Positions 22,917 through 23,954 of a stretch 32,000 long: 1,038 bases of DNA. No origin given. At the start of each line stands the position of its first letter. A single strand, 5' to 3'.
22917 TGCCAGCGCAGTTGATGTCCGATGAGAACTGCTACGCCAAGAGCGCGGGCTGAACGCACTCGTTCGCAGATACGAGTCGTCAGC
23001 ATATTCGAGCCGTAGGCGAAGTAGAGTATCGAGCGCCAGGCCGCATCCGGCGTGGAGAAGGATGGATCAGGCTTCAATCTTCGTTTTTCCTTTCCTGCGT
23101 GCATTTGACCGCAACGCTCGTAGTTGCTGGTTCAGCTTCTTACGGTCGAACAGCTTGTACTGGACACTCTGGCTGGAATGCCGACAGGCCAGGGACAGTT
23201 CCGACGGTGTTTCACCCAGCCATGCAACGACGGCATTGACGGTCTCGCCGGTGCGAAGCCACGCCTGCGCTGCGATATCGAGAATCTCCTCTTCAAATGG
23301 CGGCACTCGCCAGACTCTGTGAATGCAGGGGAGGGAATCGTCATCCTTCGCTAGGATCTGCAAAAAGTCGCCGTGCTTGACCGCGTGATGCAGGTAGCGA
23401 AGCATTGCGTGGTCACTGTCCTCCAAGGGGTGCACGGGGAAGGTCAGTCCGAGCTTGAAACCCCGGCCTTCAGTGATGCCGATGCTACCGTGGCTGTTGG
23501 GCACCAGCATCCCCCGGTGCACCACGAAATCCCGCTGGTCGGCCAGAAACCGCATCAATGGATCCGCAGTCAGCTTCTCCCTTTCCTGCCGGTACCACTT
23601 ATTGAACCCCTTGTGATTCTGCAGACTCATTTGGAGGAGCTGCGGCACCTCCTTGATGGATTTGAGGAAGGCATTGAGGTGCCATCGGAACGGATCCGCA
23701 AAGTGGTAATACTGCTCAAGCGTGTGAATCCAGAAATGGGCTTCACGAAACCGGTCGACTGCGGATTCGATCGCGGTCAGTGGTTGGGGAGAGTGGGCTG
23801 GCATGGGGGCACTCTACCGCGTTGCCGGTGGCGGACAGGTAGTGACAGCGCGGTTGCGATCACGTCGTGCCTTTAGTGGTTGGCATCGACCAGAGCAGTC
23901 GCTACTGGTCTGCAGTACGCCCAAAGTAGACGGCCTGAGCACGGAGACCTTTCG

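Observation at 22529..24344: Uncharacterised three-gene operon (unknown 176 aa, HEPN-motif 245 aa, GGCT-family 191 aa): candidate novel anti-phage system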

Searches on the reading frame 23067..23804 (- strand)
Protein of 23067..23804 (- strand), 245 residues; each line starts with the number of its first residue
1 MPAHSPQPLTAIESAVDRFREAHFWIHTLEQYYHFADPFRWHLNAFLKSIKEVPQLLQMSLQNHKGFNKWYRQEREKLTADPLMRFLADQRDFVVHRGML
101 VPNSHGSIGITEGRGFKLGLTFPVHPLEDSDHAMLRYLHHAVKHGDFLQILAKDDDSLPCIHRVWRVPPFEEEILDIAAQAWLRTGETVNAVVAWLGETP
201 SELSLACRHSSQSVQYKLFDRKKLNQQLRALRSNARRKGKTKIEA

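Call 4: search_protein_families(library=pfam, proteins=[window:23067-23804:-], max_evalue=1)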
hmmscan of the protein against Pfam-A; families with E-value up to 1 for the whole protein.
window:23067-23804:- (245 aa): 0 families

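Call 5: search_protein_families(library=padloc, proteins=[window:23067-23804:-], max_evalue=1)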
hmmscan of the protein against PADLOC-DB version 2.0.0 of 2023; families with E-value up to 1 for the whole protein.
window:23067-23804:- (245 aa): 0 families

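Call 6: search_protein_families(library=ncbifam, proteins=[window:23067-23804:-], max_evalue=1)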
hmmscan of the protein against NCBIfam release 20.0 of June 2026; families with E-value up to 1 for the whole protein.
window:23067-23804:- (245 aa): 0 families

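Call 9: find_homologous_proteins(query=window:23067-23804:-)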
Query window:23067-23804:- (245 aa): 287 proteins with E <= 0.001 among 460 candidates; the best 120 are listed.
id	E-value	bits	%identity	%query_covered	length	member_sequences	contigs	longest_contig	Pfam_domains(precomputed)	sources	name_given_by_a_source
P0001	6.5e-166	568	100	100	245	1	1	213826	PF26900.1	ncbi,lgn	-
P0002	1.0e-142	492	86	98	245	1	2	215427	PF26900.1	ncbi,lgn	-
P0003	2.2e-139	481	83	100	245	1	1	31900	PF26900.1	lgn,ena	-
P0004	3.7e-139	480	85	99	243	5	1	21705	PF26900.1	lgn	-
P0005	8.1e-125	433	78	94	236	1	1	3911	PF26900.1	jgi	jgi:hypothetical protein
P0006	3.8e-124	431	76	97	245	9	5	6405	PF26900.1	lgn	-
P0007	8.2e-120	417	74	95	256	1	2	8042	PF26900.1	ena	-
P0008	7.3e-119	414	74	94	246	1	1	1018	PF26900.1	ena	-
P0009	1.4e-117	409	74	96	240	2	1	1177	PF26900.1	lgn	-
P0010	1.4e-117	409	74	95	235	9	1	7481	PF26900.1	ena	-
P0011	3.1e-117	408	73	96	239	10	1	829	PF26900.1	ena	-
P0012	1.3e-116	406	72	93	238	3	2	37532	PF26900.1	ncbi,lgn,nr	ncbi:MAG: hypothetical protein HYS46_04525 [Betaproteobacteria bacterium]|nr:hypothetical protein [B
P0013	8.7e-116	403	71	96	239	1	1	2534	PF26900.1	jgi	jgi:hypothetical protein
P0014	1.2e-115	403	73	93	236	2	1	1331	PF26900.1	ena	-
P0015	2.0e-115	402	73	96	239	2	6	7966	PF26900.1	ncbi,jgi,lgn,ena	jgi:hypothetical protein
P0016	5.4e-115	401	71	96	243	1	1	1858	PF26900.1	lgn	-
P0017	1.2e-114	400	72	94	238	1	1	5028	PF26900.1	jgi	jgi:hypothetical protein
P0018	8.1e-114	397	72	96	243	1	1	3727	PF26900.1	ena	-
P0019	7.7e-112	391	70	95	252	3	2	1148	PF26900.1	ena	-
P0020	8.6e-111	387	69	95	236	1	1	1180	PF26900.1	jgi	jgi:hypothetical protein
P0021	9.1e-111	387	69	96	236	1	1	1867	PF26900.1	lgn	-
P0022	1.8e-108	379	68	93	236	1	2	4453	PF26900.1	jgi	jgi:hypothetical protein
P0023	1.8e-107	376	69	96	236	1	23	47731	PF26900.1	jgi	jgi:hypothetical protein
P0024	1.4e-105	370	66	95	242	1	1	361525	PF26900.1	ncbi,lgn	ncbi:hypothetical protein [Roseateles sp. P5_D6]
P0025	2.8e-105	369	67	91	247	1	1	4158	PF26900.1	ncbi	-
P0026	2.9e-105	369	65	98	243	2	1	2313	PF26900.1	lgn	-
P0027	4.6e-105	368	66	93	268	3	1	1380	PF26900.1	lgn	-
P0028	9.7e-105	367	64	97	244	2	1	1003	PF26900.1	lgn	-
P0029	1.2e-103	364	63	94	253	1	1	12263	PF26900.1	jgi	jgi:hypothetical protein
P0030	2.1e-103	363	64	95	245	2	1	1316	PF26900.1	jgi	-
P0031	4.1e-102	359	65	93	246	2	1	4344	PF26900.1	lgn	-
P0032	8.4e-100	351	65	92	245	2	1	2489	PF26900.1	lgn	-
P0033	1.1e-99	351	64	94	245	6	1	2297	PF26900.1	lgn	-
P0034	2.5e-99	350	62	97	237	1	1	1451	PF26900.1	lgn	-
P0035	3.3e-99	349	63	93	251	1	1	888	PF26900.1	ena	-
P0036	8.7e-99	348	65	91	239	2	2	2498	PF26900.1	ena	-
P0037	1.3e-97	344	64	94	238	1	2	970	PF26900.1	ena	-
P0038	1.4e-97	344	63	94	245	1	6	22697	PF26900.1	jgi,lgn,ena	-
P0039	1.5e-97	344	64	93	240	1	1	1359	PF26900.1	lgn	-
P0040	9.2e-96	338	63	90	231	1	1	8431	PF26900.1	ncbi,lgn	-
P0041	1.7e-95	337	64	91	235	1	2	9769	PF26900.1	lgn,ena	-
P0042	6.6e-95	335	61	93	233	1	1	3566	PF26900.1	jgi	jgi:hypothetical protein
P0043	1.1e-94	334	62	93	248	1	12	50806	PF26900.1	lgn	-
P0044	1.6e-94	334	61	95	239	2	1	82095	PF26900.1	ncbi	ncbi:MAG: hypothetical protein QM702_26225 [Rubrivivax sp.]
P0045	3.4e-94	333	62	92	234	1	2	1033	PF26900.1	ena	-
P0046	4.0e-94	333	61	96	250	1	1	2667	PF26900.1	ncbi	-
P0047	6.5e-94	332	62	93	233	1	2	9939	PF26900.1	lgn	-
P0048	1.1e-93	331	58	95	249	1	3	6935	PF26900.1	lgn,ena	-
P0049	3.0e-93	330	61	96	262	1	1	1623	PF26900.1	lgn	-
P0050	3.3e-93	329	61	91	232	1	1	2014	PF26900.1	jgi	jgi:hypothetical protein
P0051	3.5e-93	329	59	92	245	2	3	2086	PF26900.1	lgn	-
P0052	1.4e-92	327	61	91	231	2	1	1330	PF26900.1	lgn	-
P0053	1.7e-92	327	61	93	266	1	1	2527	PF26900.1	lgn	-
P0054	1.9e-92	327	60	93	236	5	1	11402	PF26900.1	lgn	-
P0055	8.0e-92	325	60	93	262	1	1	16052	PF26900.1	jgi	jgi:hypothetical protein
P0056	1.0e-91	325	61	93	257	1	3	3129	PF26900.1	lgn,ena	-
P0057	1.1e-91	325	61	91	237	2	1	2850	PF26900.1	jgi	jgi:hypothetical protein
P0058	1.2e-91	324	58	95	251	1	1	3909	PF26900.1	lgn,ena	-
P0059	1.3e-91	324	59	91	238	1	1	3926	PF26900.1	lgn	-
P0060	2.4e-91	323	61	91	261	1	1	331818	PF26900.1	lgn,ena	-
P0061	3.1e-91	323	60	93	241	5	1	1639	PF26900.1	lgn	-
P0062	4.2e-91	323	57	96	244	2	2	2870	PF26900.1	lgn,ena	-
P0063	6.0e-91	322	56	94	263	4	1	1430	PF26900.1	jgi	jgi:hypothetical protein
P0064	1.3e-90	321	59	93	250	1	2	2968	PF26900.1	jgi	jgi:hypothetical protein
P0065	1.6e-90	321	57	94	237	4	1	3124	PF26900.1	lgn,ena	-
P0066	2.0e-90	320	60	93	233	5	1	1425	PF26900.1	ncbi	-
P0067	3.2e-90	320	59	97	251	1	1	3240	PF26900.1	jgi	jgi:hypothetical protein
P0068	3.4e-90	320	60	90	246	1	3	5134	PF26900.1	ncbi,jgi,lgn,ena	-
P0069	5.2e-90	319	59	91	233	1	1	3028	PF26900.1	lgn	-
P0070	8.3e-90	318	58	93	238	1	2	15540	PF26900.1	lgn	-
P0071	9.1e-90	318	57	96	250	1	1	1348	PF26900.1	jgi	jgi:hypothetical protein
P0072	1.8e-89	317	59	93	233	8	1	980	PF26900.1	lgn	-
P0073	2.1e-89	317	62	92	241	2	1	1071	PF26900.1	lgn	-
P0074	3.1e-89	316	59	93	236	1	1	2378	PF26900.1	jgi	-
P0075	6.1e-89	316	59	92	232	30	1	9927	PF26900.1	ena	-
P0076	8.9e-89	315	62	88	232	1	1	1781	PF26900.1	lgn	-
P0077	9.7e-89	315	59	93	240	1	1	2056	PF26900.1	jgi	jgi:hypothetical protein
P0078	9.8e-89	315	60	91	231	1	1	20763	PF26900.1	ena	-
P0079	1.2e-88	315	59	92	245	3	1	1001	PF26900.1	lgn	-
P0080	1.5e-88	314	59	91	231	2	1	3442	PF26900.1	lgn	-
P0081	1.5e-88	314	59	95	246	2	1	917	PF26900.1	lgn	-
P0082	1.7e-88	314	60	92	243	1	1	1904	PF26900.1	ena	-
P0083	2.2e-88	314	60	90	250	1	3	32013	PF26900.1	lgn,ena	-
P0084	2.8e-88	313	59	92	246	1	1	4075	PF26900.1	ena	-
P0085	5.5e-88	312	57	93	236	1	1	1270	PF26900.1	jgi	-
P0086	6.4e-88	312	59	91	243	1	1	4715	PF26900.1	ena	-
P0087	8.5e-88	312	59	90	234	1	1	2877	PF26900.1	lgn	-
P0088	8.7e-88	312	58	94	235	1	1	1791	PF26900.1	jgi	jgi:hypothetical protein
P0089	1.2e-87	311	60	89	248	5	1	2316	PF26900.1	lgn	-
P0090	1.3e-87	311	57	94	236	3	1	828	PF26900.1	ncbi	-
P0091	1.6e-87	311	59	91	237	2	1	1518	PF26900.1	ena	-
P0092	3.3e-87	310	61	86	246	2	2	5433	PF26900.1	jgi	jgi:hypothetical protein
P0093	3.5e-87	310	58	93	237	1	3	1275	PF26900.1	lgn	-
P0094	3.6e-87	310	59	91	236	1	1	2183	PF26900.1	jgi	jgi:hypothetical protein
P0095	3.9e-87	310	58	91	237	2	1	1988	PF26900.1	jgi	jgi:hypothetical protein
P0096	4.4e-87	309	59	87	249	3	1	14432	PF26900.1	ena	-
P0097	5.8e-87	309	60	92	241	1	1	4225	PF26900.1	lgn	-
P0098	7.8e-87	309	58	94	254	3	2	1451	PF26900.1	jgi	-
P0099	1.2e-86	308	59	93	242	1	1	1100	PF26900.1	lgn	-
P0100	1.4e-86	308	59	93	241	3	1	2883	PF26900.1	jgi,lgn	jgi:hypothetical protein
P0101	4.9e-86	306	55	95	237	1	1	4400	PF26900.1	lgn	-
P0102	4.9e-86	306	57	93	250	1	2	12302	PF26900.1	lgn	-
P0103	4.9e-86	306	59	92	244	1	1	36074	PF26900.1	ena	-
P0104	6.5e-86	306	60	87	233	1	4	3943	PF26900.1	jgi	jgi:hypothetical protein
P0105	6.9e-86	306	55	91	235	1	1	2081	PF26900.1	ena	-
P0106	7.7e-86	305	55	94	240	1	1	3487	PF26900.1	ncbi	-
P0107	8.4e-86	305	57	97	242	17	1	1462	PF26900.1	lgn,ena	-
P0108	1.4e-85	304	58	91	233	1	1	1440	PF26900.1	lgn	-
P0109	1.6e-85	304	59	88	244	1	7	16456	PF26900.1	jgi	jgi:hypothetical protein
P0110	2.1e-85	304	56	92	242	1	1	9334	PF26900.1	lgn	-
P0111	2.2e-85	304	58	93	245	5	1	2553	PF26900.1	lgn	-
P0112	2.7e-85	304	57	92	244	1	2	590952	PF26900.1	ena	-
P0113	7.0e-85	302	56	91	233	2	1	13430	PF26900.1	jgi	-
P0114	8.7e-85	302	57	93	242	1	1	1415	PF26900.1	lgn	-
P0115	1.1e-84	302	57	93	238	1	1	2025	PF26900.1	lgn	-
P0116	1.1e-84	302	58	90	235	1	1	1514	PF26900.1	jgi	jgi:hypothetical protein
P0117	1.2e-84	302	57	93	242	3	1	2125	PF26900.1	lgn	-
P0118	1.2e-84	301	56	91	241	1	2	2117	PF26900.1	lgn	-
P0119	1.3e-84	301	57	89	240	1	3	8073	PF26900.1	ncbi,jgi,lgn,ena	-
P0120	1.3e-84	301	55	95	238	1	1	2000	PF26900.1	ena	-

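Call 10: find_encoding_contigs(protein=P0001, flank=10000, max_places=3)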
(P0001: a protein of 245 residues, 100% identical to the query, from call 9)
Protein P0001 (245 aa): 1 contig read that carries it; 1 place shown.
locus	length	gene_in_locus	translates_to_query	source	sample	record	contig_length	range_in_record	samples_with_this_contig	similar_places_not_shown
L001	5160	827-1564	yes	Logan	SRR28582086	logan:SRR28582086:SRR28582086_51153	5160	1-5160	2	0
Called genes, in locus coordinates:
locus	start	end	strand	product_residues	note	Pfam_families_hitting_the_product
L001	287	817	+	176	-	-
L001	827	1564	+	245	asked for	PF26900:Phage_lambda_Ea47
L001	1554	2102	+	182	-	PF06094:GGACT, PF13772:AIG2_2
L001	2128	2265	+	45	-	-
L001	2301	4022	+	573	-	PF10592:AIPR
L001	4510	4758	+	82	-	PF24154:Tis1_ImmP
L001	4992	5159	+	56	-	?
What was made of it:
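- On Pfam PF26900 Phage_lambda_Ea47 (B): The precomputed PF26900 tag is on the identical protein P0001 and on all 120 listed homologues (calls 9, 10).
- Closest known: Bacteriophage lambda Ea47. Same: B and all its listed homologues carry the PF26900 tag (calls 9, 10).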

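Call 11: find_encoding_contigs(protein=P0024, flank=8000, max_places=3)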
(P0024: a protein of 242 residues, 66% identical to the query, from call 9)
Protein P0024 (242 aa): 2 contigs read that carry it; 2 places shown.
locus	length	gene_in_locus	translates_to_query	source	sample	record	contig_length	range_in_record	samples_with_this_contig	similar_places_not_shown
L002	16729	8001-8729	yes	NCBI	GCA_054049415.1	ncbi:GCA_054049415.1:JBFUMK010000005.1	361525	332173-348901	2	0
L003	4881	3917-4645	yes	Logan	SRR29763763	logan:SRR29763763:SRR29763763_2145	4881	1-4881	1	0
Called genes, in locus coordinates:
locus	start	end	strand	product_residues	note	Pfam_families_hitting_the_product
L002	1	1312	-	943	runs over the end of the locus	PF07715:Plug, PF00593:TonB_dep_Rec_b-barrel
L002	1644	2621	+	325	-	PF00892:EamA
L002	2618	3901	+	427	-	PF08013:GatZ_KbaZ-like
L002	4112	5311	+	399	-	PF01380:SIS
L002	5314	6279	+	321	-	PF01869:BcrAD_BadFG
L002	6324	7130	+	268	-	PF08220:HTH_DeoR, PF08279:HTH_11, PF19187:HTH_PafC (weak), PF00455:DeoRC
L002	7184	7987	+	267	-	-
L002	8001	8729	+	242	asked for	PF26900:Phage_lambda_Ea47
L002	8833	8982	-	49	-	-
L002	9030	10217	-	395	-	PF13776:DUF4172, PF02661:Fic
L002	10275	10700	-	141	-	PF01042:Ribonuc_L-PSP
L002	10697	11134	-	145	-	PF13279:4HBT_2, PF03061:4HBT (weak)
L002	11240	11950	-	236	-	PF00005:ABC_tran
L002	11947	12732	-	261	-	PF00005:ABC_tran, PF13304:AAA_21 (faint), PF12399:BCA_ABC_TP_C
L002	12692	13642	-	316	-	PF02653:BPD_transp_2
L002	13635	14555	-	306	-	PF02653:BPD_transp_2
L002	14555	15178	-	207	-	-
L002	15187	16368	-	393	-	PF13433:Peripla_BP_5, PF13458:Peripla_BP_6, PF01094:ANF_receptor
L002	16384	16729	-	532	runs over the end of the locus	PF00501:AMP-binding, PF13193:AMP-binding_C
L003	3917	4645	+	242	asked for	PF26900:Phage_lambda_Ea47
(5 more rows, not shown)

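Call 12: find_encoding_contigs(protein=P0112, flank=8000, max_places=3)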
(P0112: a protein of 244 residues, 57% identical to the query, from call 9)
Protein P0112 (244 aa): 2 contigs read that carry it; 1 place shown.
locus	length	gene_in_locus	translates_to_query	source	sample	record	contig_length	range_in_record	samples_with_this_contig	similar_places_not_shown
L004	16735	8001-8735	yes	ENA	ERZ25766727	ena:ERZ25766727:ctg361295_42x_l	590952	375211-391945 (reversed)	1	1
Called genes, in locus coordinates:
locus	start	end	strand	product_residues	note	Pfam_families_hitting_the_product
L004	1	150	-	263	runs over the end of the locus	PF00378:ECH_1, PF16113:ECH_2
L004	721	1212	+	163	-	-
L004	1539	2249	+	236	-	-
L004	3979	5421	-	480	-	-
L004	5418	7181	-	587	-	PF13289:SIR2_2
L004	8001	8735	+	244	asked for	PF26900:Phage_lambda_Ea47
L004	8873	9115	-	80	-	-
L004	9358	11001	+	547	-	PF01609:DDE_Tnp_1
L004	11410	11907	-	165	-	PF02643:DUF192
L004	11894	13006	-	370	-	PF00155:Aminotran_1_2, PF01041:DegT_DnrJ_EryC1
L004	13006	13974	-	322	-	PF01408:GFO_IDH_MocA, PF22725:GFO_IDH_MocA_C3, PF02894:GFO_IDH_MocA_C (faint)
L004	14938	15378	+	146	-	PF05099:TerB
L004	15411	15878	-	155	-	PF00436:SSB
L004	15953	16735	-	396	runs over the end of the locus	PF07690:MFS_1, PF00083:Sugar_tr (weak), PF07690:MFS_1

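Call 15: search_dna_similar(query=window:23067-23804:-, collection=phages, mode=protein, max_evalue=0.01, max_rows=25)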
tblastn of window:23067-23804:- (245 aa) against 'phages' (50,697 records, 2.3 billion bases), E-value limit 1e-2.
No match.
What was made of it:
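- Tried and rejected: Phage records: tblastn of B against phage records found no match (call 15).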

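Call 19: find_related_loci(query=A1, collection=metagenome_contigs, flank=6000)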
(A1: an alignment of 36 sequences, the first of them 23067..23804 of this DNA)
Query A1 (245 aa) in metagenome_contigs; peptide patterns used: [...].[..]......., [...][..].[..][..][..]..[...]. (x = any residue, [..] = any of these).
155 stretches matched a pattern; 53 encode a relative of the query (tblastn E <= 1e-3); 53 distinct loci.
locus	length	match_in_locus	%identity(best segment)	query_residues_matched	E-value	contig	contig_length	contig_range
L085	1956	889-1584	74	3-234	7e-128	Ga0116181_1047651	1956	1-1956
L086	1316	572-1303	63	3-241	6e-116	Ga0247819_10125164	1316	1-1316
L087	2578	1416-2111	58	12-242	1e-99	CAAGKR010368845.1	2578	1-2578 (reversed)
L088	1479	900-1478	73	1-192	8e-103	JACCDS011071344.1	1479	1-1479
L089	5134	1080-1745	60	12-232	6e-94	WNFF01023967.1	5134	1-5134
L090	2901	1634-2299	60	12-232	5e-96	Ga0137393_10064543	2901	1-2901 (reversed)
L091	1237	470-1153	60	9-236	1e-101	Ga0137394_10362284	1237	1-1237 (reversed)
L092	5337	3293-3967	61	7-231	2e-92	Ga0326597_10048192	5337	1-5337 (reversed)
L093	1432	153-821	58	12-233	1e-98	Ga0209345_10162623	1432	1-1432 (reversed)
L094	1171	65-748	59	9-242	3e-99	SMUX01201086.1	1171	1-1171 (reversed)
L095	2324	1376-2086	57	3-236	4e-93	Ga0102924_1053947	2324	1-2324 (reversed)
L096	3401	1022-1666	58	12-226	2e-89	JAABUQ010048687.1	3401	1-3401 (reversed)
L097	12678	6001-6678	56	9-234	3e-88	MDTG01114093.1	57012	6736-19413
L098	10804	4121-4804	55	9-236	3e-87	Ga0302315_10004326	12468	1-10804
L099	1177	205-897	54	5-235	5e-94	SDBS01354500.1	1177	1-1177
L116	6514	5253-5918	49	8-233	5e-76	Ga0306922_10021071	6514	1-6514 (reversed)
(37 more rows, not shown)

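Call 26: predict_structure(alignment_id=A1)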
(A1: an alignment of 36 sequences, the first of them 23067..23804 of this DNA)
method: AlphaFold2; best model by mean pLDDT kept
length: 245 residues; sequences in the alignment: 36
mean_pLDDT: 92.1   pTM: 0.86
mean pLDDT of the five models: 92.1, 91.9, 91.5, 90.2, 90.1
residues with pLDDT >= 90: 196; 70-90: 35; 50-70: 12; < 50: 2
segments of 3 or more residues with pLDDT < 50: none
pLDDT, mean of each block of 10 residues (from residue 1): 69 97 97 94 94 98 98 97 91 65 89 89 94 98 95 93 92 94 98 97 91 92 97 95 84
secondary structure, 60 per line:
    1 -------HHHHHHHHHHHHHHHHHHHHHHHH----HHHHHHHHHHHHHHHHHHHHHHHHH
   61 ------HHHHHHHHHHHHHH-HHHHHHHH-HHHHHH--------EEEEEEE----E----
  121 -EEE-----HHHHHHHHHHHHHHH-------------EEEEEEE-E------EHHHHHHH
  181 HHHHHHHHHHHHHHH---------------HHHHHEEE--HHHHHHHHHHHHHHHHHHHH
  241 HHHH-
elements in order: H8-31 H36-60 H67-80 H82-89 H91-96 E105-111 E122-124 H130-144 E158-164 H174-195 H211-215 E216-218 H221-244
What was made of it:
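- On HEPN superfamily (B): The model has helices 8-31, 36-60 and 67-89, but the motif lies in a short helix at 91-96 with lower pLDDT (call 26).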

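Call 32: fold_search(model_id=the predicted structure, library=pdb)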
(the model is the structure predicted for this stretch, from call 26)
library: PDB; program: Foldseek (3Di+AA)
matches with E <= 10: 116; with E <= 0.001: 0
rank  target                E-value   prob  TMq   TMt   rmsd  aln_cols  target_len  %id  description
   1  2l81_MODEL_1_A        3.9e-01  0.16  0.20  0.25  15.2       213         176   14  Solution NMR Structure of the serine-rich domain of hEF1 (Enhancer of filamentation 1) from Homo sapiens, Nort (released 2011-02-09)
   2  9ca3_B                4.1e-01  0.12  0.21  0.20  20.7       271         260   10  Crystal structure of MarE C280S in complex with cyanide bound heme and its native substrate, beta-methyl-L-tryptophan (released 2025-04-02)
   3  8vyy_A                4.6e-01  0.13  0.20  0.21  19.7       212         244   13  The crystal structure of MarE in complex with its native substrate, beta-methyl-L-tryptophan (released 2025-04-02)
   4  9ca3_C                4.8e-01  0.13  0.20  0.20  15.7       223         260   12  Crystal structure of MarE C280S in complex with cyanide bound heme and its native substrate, beta-methyl-L-tryptophan (released 2025-04-02)
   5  5z69_A                5.9e-01  0.08  0.14  0.10  18.7       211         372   11  Structure of the recombination mediator protein RecF-ATPrS in RecFOR pathway (released 2018-10-17)
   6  2mbl_MODEL_1_A        6.2e-01  0.15  0.17  0.28  15.2       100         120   14  Solution NMR Structure of De novo designed Top7 Fold Protein Top7m13, Northeast Structural Genomics Consortium (released 2013-11-13)
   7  9ca3_D                7.7e-01  0.10  0.19  0.18  20.9       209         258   12  Crystal structure of MarE C280S in complex with cyanide bound heme and its native substrate, beta-methyl-L-tryptophan (released 2025-04-02)
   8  2mra_MODEL_1_A        8.1e-01  0.16  0.16  0.28  13.9        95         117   10  Solution NMR Structure of De novo designed protein, Northeast Structural Genomics Consortium (NESG) Target OR4 (released 2014-09-17)
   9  9ca3_A                8.5e-01  0.08  0.20  0.20  20.1       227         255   11  Crystal structure of MarE C280S in complex with cyanide bound heme and its native substrate, beta-methyl-L-tryptophan (released 2025-04-02)
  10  9zfo_S                1.6e+00  0.04  0.16  0.11  16.1       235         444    9  Cryo-EM Structure of Human STAT2-USP18-ISG15 Complex (released 2026-03-18)
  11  2lp4_MODEL_1_A        2.7e+00  0.06  0.19  0.20  22.6       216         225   14  Solution structure of P1-CheY/P2 complex in bacterial chemotaxis (released 2012-10-24)
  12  3o00_A                2.7e+00  0.04  0.20  0.18  19.6       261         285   12  Crystal Structure of the Salmonella Type III Secretion System Tip Protein SipD-C244S (released 2010-11-17)
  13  7qoo_N                2.7e+00  0.01  0.08  0.08  16.1       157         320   11  Structure of the human inner kinetochore CCAN complex (released 2022-06-08)
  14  8xyv_A                2.8e+00  0.38  0.27  0.55   4.5        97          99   15  De novo designed protein 0705-5 (released 2024-10-02)
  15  8xdj_A                2.8e+00  0.25  0.25  0.42   4.8       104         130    6  Crystal structure of AMPylated HEPN toxin (released 2024-12-18)
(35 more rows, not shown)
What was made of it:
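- On HEPN superfamily (B): Foldseek hits to HEPN toxins have probability 0.15-0.35, E above 1 and TM about 0.4-0.48 (call 32).
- Weak Foldseek similarity of B's N-terminal half to MNT-HEPN toxins (call 32).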
